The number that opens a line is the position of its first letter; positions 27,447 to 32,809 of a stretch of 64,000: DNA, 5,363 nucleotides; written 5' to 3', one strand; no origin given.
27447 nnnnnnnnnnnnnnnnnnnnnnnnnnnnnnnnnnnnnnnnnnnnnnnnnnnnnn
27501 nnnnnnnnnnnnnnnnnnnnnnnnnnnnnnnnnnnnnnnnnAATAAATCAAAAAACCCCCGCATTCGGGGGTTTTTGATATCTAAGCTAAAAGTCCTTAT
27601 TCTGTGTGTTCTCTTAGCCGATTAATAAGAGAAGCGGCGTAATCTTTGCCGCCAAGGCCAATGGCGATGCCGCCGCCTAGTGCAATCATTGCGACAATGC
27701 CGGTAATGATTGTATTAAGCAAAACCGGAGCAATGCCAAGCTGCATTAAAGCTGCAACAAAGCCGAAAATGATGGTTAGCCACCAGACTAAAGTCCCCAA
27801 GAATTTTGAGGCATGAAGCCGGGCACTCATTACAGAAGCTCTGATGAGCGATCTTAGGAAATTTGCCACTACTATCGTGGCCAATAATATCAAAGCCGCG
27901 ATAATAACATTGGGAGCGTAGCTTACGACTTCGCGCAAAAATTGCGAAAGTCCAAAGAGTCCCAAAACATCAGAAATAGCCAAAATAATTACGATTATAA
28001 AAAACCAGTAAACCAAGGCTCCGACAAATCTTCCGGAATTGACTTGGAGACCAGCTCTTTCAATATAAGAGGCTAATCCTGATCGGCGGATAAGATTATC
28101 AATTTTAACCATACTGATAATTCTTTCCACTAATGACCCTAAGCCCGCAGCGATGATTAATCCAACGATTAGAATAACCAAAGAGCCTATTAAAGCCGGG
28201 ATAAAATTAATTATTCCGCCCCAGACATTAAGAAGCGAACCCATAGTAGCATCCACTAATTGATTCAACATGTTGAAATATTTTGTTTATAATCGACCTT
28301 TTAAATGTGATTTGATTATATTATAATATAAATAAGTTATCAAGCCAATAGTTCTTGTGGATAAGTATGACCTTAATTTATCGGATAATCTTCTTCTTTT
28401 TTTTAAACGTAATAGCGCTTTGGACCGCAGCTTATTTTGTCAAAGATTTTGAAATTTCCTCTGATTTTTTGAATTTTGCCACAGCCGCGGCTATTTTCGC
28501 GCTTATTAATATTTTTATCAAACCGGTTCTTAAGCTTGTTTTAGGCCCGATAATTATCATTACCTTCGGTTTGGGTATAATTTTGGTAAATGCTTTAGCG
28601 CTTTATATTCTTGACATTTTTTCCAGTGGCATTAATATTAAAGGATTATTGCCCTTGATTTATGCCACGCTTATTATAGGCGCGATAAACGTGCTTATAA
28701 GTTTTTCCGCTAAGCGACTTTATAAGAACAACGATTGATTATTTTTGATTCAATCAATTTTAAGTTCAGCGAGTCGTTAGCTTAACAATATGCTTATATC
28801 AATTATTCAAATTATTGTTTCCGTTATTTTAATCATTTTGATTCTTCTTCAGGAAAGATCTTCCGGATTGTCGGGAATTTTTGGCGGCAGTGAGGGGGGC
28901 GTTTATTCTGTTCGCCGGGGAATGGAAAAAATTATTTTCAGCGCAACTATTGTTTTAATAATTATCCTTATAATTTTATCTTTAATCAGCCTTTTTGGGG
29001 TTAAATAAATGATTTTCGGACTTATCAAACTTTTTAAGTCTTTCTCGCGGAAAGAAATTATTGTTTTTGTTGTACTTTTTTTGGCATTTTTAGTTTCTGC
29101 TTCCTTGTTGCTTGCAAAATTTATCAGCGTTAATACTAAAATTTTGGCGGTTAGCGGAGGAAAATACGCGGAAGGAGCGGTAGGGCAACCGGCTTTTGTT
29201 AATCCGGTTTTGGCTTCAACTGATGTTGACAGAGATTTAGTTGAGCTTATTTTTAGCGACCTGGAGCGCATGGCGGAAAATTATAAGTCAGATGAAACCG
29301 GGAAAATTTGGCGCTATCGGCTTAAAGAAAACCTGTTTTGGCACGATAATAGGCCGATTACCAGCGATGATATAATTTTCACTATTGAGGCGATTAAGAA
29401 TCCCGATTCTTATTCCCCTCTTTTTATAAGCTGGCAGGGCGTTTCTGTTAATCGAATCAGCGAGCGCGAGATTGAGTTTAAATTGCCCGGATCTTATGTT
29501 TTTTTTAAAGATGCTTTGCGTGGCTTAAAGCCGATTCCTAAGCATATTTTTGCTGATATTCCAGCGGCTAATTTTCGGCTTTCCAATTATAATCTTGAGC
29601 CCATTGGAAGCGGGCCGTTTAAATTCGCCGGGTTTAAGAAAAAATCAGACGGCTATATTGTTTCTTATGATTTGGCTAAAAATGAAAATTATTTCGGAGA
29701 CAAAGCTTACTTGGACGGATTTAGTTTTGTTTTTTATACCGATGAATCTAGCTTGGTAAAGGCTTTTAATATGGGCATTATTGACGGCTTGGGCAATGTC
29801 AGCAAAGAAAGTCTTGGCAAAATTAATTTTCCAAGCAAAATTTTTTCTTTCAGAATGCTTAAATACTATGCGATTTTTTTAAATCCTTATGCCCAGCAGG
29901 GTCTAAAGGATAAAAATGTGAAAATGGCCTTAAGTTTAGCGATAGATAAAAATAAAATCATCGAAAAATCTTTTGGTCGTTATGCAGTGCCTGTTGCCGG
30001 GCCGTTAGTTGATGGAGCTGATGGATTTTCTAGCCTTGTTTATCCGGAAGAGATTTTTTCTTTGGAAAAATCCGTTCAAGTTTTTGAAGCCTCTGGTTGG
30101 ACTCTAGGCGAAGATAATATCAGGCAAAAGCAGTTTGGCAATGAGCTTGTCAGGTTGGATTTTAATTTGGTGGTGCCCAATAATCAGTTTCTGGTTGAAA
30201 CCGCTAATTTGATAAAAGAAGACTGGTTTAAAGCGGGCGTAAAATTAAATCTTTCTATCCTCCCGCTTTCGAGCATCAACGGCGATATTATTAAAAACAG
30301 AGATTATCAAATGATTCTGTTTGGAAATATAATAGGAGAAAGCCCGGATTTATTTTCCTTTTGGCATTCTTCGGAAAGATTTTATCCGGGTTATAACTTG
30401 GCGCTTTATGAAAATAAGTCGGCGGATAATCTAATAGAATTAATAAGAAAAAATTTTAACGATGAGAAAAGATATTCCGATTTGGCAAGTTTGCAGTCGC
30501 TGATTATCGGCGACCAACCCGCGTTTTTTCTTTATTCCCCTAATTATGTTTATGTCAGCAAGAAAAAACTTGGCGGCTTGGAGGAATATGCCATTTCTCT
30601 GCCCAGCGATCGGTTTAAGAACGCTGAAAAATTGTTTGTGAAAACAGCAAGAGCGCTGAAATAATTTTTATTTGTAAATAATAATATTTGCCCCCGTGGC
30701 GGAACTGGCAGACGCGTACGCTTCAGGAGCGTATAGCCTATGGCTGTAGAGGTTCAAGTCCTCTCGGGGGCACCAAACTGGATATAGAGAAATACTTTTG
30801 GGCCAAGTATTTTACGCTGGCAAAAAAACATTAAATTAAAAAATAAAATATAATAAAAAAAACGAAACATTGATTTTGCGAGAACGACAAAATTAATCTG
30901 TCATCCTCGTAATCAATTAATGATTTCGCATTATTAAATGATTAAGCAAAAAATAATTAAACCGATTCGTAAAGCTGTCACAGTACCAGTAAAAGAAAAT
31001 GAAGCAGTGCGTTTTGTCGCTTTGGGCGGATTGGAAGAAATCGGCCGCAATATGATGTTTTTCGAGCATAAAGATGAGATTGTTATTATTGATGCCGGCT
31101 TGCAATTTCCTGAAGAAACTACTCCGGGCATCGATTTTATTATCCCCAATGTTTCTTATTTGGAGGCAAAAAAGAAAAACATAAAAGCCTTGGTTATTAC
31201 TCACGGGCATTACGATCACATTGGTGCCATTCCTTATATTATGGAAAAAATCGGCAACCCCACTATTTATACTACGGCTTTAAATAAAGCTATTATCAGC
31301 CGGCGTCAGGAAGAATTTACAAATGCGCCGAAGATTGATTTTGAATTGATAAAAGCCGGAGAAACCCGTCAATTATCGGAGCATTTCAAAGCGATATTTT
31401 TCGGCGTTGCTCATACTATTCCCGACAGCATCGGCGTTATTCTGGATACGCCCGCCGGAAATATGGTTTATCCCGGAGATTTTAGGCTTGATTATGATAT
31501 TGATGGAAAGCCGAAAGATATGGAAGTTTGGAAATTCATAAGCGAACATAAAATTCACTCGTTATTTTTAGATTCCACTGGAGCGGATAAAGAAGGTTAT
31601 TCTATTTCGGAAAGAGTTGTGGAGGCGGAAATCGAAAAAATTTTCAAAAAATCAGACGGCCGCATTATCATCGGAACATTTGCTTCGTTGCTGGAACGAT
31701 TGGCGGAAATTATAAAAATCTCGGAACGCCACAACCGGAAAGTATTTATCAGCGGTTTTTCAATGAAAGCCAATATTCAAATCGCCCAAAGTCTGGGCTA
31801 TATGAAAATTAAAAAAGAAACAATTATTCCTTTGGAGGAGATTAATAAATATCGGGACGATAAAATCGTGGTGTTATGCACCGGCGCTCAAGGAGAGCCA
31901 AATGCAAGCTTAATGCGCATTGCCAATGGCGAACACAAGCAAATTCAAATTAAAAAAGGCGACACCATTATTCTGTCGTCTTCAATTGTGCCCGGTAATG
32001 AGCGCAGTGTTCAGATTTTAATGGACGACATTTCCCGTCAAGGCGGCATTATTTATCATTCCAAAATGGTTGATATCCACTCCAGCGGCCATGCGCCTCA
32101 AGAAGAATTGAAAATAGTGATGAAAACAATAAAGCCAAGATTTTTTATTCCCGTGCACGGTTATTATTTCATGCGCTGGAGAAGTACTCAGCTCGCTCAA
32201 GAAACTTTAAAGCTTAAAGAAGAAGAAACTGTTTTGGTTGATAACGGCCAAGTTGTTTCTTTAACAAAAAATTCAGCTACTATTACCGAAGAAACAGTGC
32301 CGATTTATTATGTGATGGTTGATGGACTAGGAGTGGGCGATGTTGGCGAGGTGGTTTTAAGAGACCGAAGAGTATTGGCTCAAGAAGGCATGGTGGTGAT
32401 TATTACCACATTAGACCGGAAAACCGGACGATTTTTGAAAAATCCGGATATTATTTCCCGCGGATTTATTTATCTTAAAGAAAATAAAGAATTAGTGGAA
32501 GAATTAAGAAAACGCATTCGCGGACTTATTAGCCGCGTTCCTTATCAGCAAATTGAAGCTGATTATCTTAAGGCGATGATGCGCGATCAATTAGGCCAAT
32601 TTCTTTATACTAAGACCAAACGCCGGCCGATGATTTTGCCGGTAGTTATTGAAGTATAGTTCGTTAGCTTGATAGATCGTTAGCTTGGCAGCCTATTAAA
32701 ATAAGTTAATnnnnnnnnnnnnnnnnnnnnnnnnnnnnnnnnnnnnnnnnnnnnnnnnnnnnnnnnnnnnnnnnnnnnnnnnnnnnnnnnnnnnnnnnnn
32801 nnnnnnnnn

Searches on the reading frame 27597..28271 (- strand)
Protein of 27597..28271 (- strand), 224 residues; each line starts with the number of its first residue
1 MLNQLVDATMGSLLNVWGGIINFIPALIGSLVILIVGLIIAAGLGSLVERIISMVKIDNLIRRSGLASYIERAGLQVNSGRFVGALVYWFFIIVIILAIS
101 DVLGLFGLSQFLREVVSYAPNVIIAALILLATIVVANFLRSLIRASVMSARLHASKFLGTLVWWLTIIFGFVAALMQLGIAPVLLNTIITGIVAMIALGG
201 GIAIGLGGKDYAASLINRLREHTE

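Call 42: search_protein_families(library=pfam, proteins=[window:27597-28271:-], max_evalue=0.001)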
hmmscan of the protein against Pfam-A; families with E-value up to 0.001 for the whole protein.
window:27597-28271:- (224 aa): 1 family
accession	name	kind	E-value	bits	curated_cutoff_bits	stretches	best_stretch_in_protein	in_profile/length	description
PF05552.17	MS_channel_1st_1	-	2.6e-16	59.7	22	2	15-60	5-50/50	Mechanosensitive ion channel, conserved TM helix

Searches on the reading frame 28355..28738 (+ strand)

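Call 42: search_protein_families(library=pfam, proteins=[window:28355-28738:+], max_evalue=0.001)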
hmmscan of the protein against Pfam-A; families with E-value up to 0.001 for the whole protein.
window:28355-28738:+ (127 aa): 1 family
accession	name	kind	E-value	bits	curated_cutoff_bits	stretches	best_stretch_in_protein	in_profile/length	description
PF04020.18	Phage_holin_4_2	-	1.1e-17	64.9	28.8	1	10-113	2-104/105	Mycobacterial 4 TMS phage holin, superfamily IV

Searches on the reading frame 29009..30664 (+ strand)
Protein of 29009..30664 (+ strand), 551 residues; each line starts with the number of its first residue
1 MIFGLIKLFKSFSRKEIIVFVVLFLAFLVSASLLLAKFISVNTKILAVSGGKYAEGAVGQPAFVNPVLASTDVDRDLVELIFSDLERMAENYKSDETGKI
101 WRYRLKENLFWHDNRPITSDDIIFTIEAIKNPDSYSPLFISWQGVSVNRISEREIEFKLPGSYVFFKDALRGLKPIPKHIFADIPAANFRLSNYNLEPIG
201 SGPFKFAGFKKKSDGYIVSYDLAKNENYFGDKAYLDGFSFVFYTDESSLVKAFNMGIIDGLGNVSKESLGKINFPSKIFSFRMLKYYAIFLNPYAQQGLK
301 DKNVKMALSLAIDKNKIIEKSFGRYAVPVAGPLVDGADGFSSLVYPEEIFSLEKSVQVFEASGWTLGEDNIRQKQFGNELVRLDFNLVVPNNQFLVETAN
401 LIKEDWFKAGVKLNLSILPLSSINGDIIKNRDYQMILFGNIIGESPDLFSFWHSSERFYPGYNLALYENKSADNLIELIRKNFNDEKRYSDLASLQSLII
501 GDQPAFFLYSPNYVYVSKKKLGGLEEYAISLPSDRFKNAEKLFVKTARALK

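Call 42: search_protein_families(library=pfam, proteins=[window:29009-30664:+], max_evalue=0.001)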
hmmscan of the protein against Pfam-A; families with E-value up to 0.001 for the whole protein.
window:29009-30664:+ (551 aa): 1 family
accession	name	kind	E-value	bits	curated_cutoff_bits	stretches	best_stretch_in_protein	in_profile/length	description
PF00496.27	SBP_bac_5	-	1.7e-56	192.4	32.4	1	87-452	5-358/368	Bacterial extracellular solute-binding proteins, family 5 Middle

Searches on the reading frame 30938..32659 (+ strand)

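Call 42: search_protein_families(library=pfam, proteins=[window:30938-32659:+], max_evalue=0.001)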
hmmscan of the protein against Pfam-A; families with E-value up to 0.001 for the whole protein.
window:30938-32659:+ (573 aa): 5 families
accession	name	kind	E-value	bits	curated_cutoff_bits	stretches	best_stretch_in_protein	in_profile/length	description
PF22505.1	RNase_J_b_CASP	-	7.3e-47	158.7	27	1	241-364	2-125/126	Ribonuclease J, beta-CASP domain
PF17770.6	RNase_J_C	-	1.4e-29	103.5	23.8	1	473-573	1-102/102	Ribonuclease J C-terminal domain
PF00753.33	Lactamase_B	-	2.8e-14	53.9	22.7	1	36-187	5-155/196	Metallo-beta-lactamase superfamily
PF12706.13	Lactamase_B_2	-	4.4e-08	33.4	27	1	75-183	24-144/200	Beta-lactamase superfamily domain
PF07521.17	RMMBL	-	6.5e-07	29.7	21.6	1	377-408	8-40/63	Zn-dependent metallo-hydrolase RNA specificity domain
